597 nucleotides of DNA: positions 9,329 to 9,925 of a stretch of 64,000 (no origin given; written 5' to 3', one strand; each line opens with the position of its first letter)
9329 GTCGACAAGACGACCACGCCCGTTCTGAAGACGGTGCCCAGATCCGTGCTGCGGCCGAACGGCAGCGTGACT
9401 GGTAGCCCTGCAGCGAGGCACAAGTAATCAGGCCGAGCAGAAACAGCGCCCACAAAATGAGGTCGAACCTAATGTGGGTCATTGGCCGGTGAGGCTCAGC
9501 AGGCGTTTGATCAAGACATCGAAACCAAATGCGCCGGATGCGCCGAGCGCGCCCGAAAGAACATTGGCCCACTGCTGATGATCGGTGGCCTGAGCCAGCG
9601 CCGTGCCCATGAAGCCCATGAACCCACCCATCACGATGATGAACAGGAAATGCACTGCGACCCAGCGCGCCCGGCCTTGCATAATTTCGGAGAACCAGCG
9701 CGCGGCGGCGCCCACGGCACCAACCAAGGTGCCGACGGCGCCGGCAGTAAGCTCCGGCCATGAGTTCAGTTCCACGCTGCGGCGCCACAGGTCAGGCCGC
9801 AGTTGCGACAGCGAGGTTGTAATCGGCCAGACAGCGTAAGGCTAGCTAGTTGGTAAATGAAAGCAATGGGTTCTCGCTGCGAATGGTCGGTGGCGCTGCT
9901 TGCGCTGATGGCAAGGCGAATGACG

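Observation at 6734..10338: Translationally coupled array alternating holin-like small membrane proteins with amplified VUT/YhhQ-like permease paralogs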

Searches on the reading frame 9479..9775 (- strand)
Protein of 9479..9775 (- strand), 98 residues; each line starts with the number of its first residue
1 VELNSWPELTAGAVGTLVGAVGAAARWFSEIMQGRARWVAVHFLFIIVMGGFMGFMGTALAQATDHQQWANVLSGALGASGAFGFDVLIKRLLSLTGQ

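Call 3: search_protein_families(library=pfam, proteins=[window:9479-9775:-], max_evalue=1)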
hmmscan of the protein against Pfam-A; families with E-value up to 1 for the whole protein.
window:9479-9775:- (98 aa): 4 families
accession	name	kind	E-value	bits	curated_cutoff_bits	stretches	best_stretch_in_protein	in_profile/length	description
PF16083.10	Phage_holin_3_3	-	2.5e-05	24.8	28.4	1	17-88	5-77/78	LydA holin phage, holin superfamily III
PF12822.12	ECF_trnsprt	-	0.0057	17.1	30.7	1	14-80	45-108/169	ECF transporter, substrate-specific component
PF11190.13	DUF2976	-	0.18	12.1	28.2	1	17-48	39-70/87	Protein of unknown function (DUF2976)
PF23539.1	DUF7134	-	0.59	10.2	27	1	6-49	100-142/155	Domain of unknown function (DUF7134)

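Call 4: search_protein_families(library=ncbifam, proteins=[window:9479-9775:-], max_evalue=1)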
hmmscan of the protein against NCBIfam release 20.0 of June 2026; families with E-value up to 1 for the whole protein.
window:9479-9775:- (98 aa): 3 families
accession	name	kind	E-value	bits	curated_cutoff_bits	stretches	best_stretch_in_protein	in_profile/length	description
NF045751.1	MPN385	equivalog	0.056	14.2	120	1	41-82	5-46/105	MPN385 family protein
NF041247.1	UsfY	equivalog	0.32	11.8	100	1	45-74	26-55/95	protein UsfY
NF033634.1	SLATT_1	domain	0.32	11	41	1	26-83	11-67/132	SLATT domain-containing protein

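Call 5: search_protein_families(library=phrogs, proteins=[window:9479-9775:-], max_evalue=0.1)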
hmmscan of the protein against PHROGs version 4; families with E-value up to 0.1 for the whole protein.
window:9479-9775:- (98 aa): 3 families
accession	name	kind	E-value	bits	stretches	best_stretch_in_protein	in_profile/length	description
phrog_785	-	lysis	1.5e-05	25.7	1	13-94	17-99/107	holin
phrog_27941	-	unknown function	0.061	14.7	0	48-69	12-33/56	-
phrog_3075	-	unknown function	0.098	14.5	1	13-56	47-89/98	-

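Call 13: find_homologous_proteins(query=window:9479-9775:-)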
Query window:9479-9775:- (98 aa): 23 proteins with E <= 0.001 among 202 candidates.
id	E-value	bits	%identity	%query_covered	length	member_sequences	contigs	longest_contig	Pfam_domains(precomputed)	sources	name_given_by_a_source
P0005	1.6e-52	194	95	100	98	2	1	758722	-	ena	-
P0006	1.3e-44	168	81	100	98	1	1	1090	PF16083.11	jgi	jgi:hypothetical protein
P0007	2.1e-43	164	80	100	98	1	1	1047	PF16083.11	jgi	jgi:hypothetical protein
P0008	8.3e-43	163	83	92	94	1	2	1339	-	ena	-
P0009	1.5e-40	155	75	97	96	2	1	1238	-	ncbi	-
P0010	5.3e-40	154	73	98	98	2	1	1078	-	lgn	-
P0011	1.4e-39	152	76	97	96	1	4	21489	-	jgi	jgi:predicted CDP-diglyceride synthetase/phosphatidate cytidylyltransferase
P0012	2.0e-39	152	75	97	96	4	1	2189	PF16083.11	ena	-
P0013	2.4e-39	151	76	95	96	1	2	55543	-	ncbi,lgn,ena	-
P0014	3.1e-39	151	75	97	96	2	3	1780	-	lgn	-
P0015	3.1e-39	151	75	99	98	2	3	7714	-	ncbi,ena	-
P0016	3.5e-39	151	77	94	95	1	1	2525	-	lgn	-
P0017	5.8e-39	150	75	97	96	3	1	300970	-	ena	-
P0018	7.8e-39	150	76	97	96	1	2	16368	-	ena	-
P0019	9.3e-39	150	76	93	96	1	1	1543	PF16083.11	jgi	jgi:hypothetical protein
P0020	1.7e-38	149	74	97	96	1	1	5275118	-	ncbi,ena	-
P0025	4.6e-34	135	62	99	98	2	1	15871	-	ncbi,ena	-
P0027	8.0e-33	131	74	84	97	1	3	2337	PF16083.11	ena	-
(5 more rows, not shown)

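Call 14: find_encoding_contigs(protein=P0005, flank=8000, max_places=3)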
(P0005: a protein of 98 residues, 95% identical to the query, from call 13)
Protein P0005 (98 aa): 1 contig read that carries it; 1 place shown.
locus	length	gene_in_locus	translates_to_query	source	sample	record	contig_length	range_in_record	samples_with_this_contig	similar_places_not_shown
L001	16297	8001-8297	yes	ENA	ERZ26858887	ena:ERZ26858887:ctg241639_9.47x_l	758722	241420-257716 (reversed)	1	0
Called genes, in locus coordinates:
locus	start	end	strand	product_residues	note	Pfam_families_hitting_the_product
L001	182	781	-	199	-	PF00258:Flavodoxin_1, PF02525:Flavodoxin_2 (weak), PF03358:FMN_red, PF12724:Flavodoxin_5 (faint)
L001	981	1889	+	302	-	PF00126:HTH_1, PF03466:LysR_substrate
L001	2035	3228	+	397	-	PF02515:CoA_transf_3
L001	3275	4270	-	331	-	PF13409:GST_N_2, PF13410:GST_C_2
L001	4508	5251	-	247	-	PF00092:VWA (weak), PF06707:DUF1194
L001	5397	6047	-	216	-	PF00717:Peptidase_S24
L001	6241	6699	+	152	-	-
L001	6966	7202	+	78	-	-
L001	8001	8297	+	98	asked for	-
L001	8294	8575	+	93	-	-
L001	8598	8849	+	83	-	-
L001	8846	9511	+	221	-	PF02592:Vut_1 (weak)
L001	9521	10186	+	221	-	-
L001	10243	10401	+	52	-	-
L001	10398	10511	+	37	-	-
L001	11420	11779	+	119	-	PF01548:DEDD_Tnp_IS110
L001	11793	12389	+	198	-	PF02371:Transposase_20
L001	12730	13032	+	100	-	-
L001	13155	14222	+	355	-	PF01180:DHO_dh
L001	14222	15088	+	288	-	PF13344:Hydrolase_6, PF13419:HAD_2 (faint), PF00702:Hydrolase, PF13242:Hydrolase_like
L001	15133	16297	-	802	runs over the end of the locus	PF00672:HAMP (weak), PF00512:HisKA (weak), PF02518:HATPase_c, PF00072:Response_reg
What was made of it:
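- An IS110 element truncates VUT1 in L001 (call 14).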

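Call 15: find_encoding_contigs(protein=P0020, flank=8000, max_places=3)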
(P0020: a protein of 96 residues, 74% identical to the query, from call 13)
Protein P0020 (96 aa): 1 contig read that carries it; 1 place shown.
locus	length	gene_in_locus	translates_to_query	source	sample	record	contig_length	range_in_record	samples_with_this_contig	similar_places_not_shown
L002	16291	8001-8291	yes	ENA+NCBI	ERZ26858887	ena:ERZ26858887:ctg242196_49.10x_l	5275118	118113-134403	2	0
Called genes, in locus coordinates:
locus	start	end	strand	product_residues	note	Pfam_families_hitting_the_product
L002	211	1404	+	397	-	PF02515:CoA_transf_3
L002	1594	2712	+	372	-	PF03069:FmdA_AmdA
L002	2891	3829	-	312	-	PF00248:Aldo_ket_red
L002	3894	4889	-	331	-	PF13409:GST_N_2, PF13410:GST_C_2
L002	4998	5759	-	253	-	PF06707:DUF1194, PF00092:VWA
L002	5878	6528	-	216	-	PF00717:Peptidase_S24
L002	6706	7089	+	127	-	-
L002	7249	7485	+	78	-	-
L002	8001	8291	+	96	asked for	-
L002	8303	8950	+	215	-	PF02592:Vut_1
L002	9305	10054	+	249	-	-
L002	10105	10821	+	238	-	-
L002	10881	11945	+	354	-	PF01180:DHO_dh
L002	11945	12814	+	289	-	PF13344:Hydrolase_6, PF13419:HAD_2 (faint), PF00702:Hydrolase, PF13242:Hydrolase_like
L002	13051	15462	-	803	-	PF00672:HAMP (weak), PF00512:HisKA (weak), PF02518:HATPase_c, PF00072:Response_reg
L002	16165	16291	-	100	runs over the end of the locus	-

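Call 16: find_encoding_contigs(protein=P0025, flank=7000, max_places=2)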
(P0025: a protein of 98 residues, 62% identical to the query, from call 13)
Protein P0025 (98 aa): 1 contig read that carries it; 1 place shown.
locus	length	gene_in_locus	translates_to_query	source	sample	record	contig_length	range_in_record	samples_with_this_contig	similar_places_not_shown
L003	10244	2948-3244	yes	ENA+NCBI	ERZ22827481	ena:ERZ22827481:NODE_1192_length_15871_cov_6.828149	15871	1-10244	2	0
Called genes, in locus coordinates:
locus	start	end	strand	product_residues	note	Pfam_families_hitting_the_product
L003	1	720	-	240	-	?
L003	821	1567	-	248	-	-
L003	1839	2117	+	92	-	-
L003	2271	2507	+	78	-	-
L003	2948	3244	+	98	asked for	-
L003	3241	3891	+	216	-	PF02592:Vut_1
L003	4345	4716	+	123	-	-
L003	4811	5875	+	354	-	PF01180:DHO_dh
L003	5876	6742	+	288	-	PF13344:Hydrolase_6, PF13419:HAD_2 (faint), PF00702:Hydrolase, PF13242:Hydrolase_like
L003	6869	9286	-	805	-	PF00672:HAMP (weak), PF00512:HisKA (weak), PF02518:HATPase_c, PF00072:Response_reg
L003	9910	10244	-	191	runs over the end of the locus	PF14803:Zn_ribbon_Nudix, PF00293:NUDIX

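Call 17: find_encoding_contigs(protein=P0017, flank=7000, max_places=2)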
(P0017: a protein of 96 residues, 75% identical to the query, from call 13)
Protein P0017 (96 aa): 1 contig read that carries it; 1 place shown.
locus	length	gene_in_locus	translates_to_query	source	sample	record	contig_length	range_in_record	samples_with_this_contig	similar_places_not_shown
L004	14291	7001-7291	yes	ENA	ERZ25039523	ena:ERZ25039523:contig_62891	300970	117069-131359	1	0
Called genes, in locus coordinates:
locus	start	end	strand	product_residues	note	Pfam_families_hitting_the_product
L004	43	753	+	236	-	PF02515:CoA_transf_3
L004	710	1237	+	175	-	PF02515:CoA_transf_3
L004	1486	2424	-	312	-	PF00248:Aldo_ket_red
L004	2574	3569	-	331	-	PF13409:GST_N_2, PF13410:GST_C_2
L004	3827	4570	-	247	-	PF00092:VWA (weak), PF06707:DUF1194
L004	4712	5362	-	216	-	PF00717:Peptidase_S24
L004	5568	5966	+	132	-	-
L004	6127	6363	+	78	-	-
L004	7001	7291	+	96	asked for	-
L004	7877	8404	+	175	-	PF00989:PAS (weak)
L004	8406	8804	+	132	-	-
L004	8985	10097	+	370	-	PF01180:DHO_dh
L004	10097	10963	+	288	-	PF13344:Hydrolase_6, PF00702:Hydrolase, PF13242:Hydrolase_like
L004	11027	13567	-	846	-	PF00672:HAMP (weak), PF00512:HisKA (weak), PF02518:HATPase_c, PF00072:Response_reg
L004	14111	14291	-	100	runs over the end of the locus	-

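Call 18: find_encoding_contigs(protein=P0013, flank=7000, max_places=2)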
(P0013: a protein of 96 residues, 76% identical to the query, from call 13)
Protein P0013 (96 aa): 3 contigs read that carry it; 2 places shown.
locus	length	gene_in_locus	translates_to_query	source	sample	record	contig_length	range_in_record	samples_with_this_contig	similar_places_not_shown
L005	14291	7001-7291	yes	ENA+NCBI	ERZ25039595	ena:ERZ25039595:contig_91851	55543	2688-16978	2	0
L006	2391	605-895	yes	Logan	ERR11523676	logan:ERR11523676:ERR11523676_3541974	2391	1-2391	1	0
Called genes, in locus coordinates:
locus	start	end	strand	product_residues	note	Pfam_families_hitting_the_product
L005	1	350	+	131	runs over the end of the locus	PF03625:DUF302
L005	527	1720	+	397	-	PF02515:CoA_transf_3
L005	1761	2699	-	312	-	PF00248:Aldo_ket_red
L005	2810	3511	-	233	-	PF13410:GST_C_2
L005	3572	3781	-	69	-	-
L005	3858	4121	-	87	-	PF06707:DUF1194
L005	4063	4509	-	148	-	PF06707:DUF1194, PF00092:VWA (weak), PF13519:VWA_2 (weak)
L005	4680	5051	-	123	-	PF00717:Peptidase_S24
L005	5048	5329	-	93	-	-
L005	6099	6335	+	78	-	-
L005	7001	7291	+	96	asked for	-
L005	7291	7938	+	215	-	PF02592:Vut_1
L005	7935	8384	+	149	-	PF00989:PAS, PF13188:PAS_8 (weak), PF13426:PAS_9 (weak)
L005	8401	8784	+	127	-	-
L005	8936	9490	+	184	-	-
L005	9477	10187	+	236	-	-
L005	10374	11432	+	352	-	PF01180:DHO_dh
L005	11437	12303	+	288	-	PF13344:Hydrolase_6, PF13419:HAD_2 (faint), PF00702:Hydrolase, PF13242:Hydrolase_like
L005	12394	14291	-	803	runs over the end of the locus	PF00672:HAMP (weak), PF00512:HisKA (weak), PF02518:HATPase_c, PF00072:Response_reg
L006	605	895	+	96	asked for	-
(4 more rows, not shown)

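Call 27: find_related_loci(query=A3, collection=genome_contigs, flank=6000)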
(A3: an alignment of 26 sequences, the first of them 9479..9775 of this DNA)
Query A3 (98 aa) in genome_contigs; peptide patterns used: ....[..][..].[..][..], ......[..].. (x = any residue, [..] = any of these).
31 stretches matched a pattern; 3 encode a relative of the query (tblastn E <= 1e-3); 3 distinct loci.
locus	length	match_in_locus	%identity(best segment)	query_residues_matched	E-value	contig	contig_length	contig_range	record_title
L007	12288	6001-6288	73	2-97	4e-44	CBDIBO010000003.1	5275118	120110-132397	MAG: Rhodopila sp. isolate 9d7ad276-2272-474b-a27d-5be262a843b2 genome assembly, contig: contig_3, whole genome shotgun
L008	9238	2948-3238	62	1-97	3e-40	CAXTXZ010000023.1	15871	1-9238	MAG TPA_asm: uncultured Rhodopila sp. isolate public_SRR14722086_metawrap_bin.1 genome assembly, contig: public_SRR14722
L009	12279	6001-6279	76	5-97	9e-38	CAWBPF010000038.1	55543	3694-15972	MAG: uncultured Alphaproteobacteria bacterium isolate MFD09671.bin.2.115 genome assembly, contig: contig_91851, whole ge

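Call 30: search_protein_families(library=pfam, alignment_id=A3, max_evalue=0.01)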
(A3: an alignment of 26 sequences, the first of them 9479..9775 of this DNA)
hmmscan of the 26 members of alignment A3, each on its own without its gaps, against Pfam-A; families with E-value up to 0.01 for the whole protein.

A. member 1, window:9479-9775:- (98 aa): 2 families
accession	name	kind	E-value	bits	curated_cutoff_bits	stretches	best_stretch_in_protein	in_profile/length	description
PF16083.10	Phage_holin_3_3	-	2.5e-05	24.8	28.4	1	17-88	5-77/78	LydA holin phage, holin superfamily III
PF12822.12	ECF_trnsprt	-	0.0057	17.1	30.7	1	14-80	45-108/169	ECF transporter, substrate-specific component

B. families by the number of members that match (of 26 scanned): 3 families
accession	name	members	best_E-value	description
PF16083.10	Phage_holin_3_3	24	7.3e-07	LydA holin phage, holin superfamily III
PF12822.12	ECF_trnsprt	5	0.0042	ECF transporter, substrate-specific component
PF11190.13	DUF2976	1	0.0099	Protein of unknown function (DUF2976)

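Call 39: predict_structure(alignment_id=A5)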
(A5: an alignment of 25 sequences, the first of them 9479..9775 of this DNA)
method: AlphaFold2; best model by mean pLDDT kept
length: 98 residues; sequences in the alignment: 25
mean_pLDDT: 73.4   pTM: 0.49
mean pLDDT of the five models: 73.4, 73.2, 67.5, 64.5, 64.0
residues with pLDDT >= 90: 3; 70-90: 58; 50-70: 34; < 50: 3
segments of 3 or more residues with pLDDT < 50: 1-3
pLDDT, mean of each block of 10 residues (from residue 1): 56 68 66 66 77 84 88 82 72 74
secondary structure, 60 per line:
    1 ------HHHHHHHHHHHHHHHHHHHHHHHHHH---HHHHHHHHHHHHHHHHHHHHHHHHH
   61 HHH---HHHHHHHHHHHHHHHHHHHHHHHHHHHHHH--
elements in order: H7-32 H36-63 H67-96
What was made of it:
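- On LydA-type holins (Pfam PF16083, PHROG 785): The AlphaFold2 model has three helices, at 7-32, 36-63 and 67-96 (call 39).
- Closest known: Phage P1 LydA/LydB and the LydA-like holin cassettes. Same: A is a small, glycine-rich protein with three predicted helices (call 39) and a basic C-terminal tail.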

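Call 40: search_protein_representatives(alignment_id=A5)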
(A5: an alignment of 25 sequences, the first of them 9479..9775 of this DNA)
Query: 25 sequences, 96 profile positions. Proteins with E-value up to 0.001 (for the whole library): 23; up to 1e-10: 12; up to 1e-30: 1. The best 23 are listed.
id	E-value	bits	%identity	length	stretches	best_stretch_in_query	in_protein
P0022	1.5e-43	163.0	-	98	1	2-95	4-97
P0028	6.4e-21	90.4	-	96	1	2-93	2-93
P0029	3.9e-20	87.9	-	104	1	9-94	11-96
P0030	5.8e-20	87.4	-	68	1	29-95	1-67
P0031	1.2e-17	79.9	-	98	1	2-94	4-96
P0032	5.5e-17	77.8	-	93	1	12-88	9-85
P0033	3.6e-15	72.0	-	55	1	39-91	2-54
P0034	6.1e-14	68.1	-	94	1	10-90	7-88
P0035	7.9e-14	67.7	-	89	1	9-88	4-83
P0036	1.3e-13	67.0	-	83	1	24-86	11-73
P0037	1.0e-11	61.0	-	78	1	1-58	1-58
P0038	2.1e-11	59.9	-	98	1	31-86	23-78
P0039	3.3e-09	52.9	-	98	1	11-94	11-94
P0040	5.5e-09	52.2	-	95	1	12-91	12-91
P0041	7.6e-09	51.7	-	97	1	4-93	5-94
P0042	1.1e-07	48.1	-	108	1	6-82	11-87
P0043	1.1e-07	48.0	-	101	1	9-86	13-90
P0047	8.1e-05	38.8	-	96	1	14-86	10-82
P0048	1.2e-04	38.3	-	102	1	7-90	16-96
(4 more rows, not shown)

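Call 43: find_homologous_proteins(query=A6, max_evalue=0.001)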
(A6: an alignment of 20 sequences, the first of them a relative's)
Query A6 (20 sequences) (96 aa, profile of the alignment): 15 proteins with E <= 0.001 among 6957 candidates.
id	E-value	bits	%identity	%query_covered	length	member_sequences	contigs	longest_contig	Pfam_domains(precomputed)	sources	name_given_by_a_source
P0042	2.0e-27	113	45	11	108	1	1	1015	PF16083.11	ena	-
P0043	4.8e-26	108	22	75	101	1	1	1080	-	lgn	-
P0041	3.3e-24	102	29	44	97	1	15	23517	PF16083.11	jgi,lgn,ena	-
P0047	2.8e-23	99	30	48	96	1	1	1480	-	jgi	-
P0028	1.2e-21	94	100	100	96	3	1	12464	-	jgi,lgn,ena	jgi:hypothetical protein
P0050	7.8e-20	88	76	99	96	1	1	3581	-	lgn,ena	-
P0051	1.1e-19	88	71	100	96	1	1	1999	-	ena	-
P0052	3.7e-18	83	66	95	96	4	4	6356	-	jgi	jgi:hypothetical protein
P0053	6.1e-18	82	80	90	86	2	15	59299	-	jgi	jgi:hypothetical protein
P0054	7.9e-18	82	73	95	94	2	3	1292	-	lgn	-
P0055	4.2e-15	73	62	95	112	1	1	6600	-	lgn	-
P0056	2.6e-14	71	69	95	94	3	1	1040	-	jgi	jgi:hypothetical protein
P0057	3.1e-14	70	66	95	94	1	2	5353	-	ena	-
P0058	1.1e-12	65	64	75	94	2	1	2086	-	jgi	jgi:hypothetical protein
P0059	2.8e-10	58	56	95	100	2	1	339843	-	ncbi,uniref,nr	ncbi:hypothetical protein [Acidisphaera sp. S103]|uniref:hypothetical protein n=1 Tax=Acidisphaera s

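Call 44: find_encoding_contigs(protein=P0059, flank=7000, max_places=2)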
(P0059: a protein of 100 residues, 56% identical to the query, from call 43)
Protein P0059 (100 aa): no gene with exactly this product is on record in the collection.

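Call 45: find_encoding_contigs(protein=P0053, flank=7000, max_places=2)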
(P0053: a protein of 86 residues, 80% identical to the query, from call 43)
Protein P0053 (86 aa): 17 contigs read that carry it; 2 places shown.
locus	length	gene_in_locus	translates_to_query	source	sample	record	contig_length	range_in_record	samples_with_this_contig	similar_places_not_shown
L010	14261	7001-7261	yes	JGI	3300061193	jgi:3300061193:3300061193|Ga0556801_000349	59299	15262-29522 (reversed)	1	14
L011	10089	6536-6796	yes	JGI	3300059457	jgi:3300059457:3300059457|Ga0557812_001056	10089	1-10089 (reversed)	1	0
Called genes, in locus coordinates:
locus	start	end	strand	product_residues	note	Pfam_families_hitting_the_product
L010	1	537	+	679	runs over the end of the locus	PF13229:Beta_helix (faint), PF13403:Hint_2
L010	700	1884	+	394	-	PF02515:CoA_transf_3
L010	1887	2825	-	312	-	PF00248:Aldo_ket_red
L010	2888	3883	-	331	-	PF13409:GST_N_2, PF13410:GST_C_2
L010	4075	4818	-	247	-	PF00092:VWA (weak), PF06707:DUF1194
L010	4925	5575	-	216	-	PF00717:Peptidase_S24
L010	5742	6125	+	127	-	-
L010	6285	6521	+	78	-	-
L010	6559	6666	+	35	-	-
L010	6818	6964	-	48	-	-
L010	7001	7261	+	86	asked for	-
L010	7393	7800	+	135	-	-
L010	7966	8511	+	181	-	-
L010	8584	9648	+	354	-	PF01180:DHO_dh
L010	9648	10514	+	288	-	PF13344:Hydrolase_6, PF13419:HAD_2 (faint), PF00702:Hydrolase, PF13242:Hydrolase_like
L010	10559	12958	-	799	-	PF00672:HAMP (weak), PF00512:HisKA (weak), PF02518:HATPase_c, PF00072:Response_reg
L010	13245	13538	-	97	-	-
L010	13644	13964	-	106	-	-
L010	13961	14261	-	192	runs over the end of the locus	PF14803:Zn_ribbon_Nudix, PF00293:NUDIX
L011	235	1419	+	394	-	PF02515:CoA_transf_3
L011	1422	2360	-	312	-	PF00248:Aldo_ket_red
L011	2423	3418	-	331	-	PF13409:GST_N_2, PF13410:GST_C_2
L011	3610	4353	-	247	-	PF00092:VWA (weak), PF06707:DUF1194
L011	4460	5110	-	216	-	PF00717:Peptidase_S24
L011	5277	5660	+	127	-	-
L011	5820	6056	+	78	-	-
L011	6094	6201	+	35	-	-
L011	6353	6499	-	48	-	-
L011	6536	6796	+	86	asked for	-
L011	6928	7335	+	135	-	-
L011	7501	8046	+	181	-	-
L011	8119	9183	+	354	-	PF01180:DHO_dh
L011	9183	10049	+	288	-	PF13344:Hydrolase_6, PF13419:HAD_2 (faint), PF00702:Hydrolase, PF13242:Hydrolase_like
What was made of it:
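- VUT has been lost in some relatives (calls 17, 45).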

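Call 46: find_encoding_contigs(protein=P0041, flank=7000, max_places=2)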
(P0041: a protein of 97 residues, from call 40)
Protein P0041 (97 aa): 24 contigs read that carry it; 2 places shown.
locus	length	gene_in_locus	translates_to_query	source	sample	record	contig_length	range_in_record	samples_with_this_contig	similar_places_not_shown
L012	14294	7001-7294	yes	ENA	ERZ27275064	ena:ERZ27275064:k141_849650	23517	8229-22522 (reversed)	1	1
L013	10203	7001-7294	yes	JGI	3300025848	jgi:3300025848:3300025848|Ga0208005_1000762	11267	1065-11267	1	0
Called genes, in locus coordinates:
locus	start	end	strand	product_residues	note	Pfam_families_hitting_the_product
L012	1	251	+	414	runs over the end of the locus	?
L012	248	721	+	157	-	-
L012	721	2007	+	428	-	-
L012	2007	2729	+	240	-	PF01507:PAPS_reduct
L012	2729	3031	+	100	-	-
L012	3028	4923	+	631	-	PF01464:SLT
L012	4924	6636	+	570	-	-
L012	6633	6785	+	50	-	-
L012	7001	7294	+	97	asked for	PF16083:Phage_holin_3_3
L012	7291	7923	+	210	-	PF02592:Vut_1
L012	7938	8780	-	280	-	-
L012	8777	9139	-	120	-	-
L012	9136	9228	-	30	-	-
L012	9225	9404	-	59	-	-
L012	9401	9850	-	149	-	-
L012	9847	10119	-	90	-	-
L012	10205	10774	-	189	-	-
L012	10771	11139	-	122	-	-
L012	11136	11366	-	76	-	-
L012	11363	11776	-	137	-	-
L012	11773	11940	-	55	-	-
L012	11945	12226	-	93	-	-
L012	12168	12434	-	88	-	-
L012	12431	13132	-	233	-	-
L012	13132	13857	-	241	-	PF09588:YqaJ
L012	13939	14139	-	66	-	-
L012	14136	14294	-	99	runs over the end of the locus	-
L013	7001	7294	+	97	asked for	PF16083:Phage_holin_3_3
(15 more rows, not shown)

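Call 48: search_dna_similar(query=L012:7291-7923:+, collection=phages, mode=protein, max_evalue=0.001, max_rows=30)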
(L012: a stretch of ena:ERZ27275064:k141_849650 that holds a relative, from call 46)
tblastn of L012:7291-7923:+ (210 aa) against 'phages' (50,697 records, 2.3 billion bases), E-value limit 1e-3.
No match.
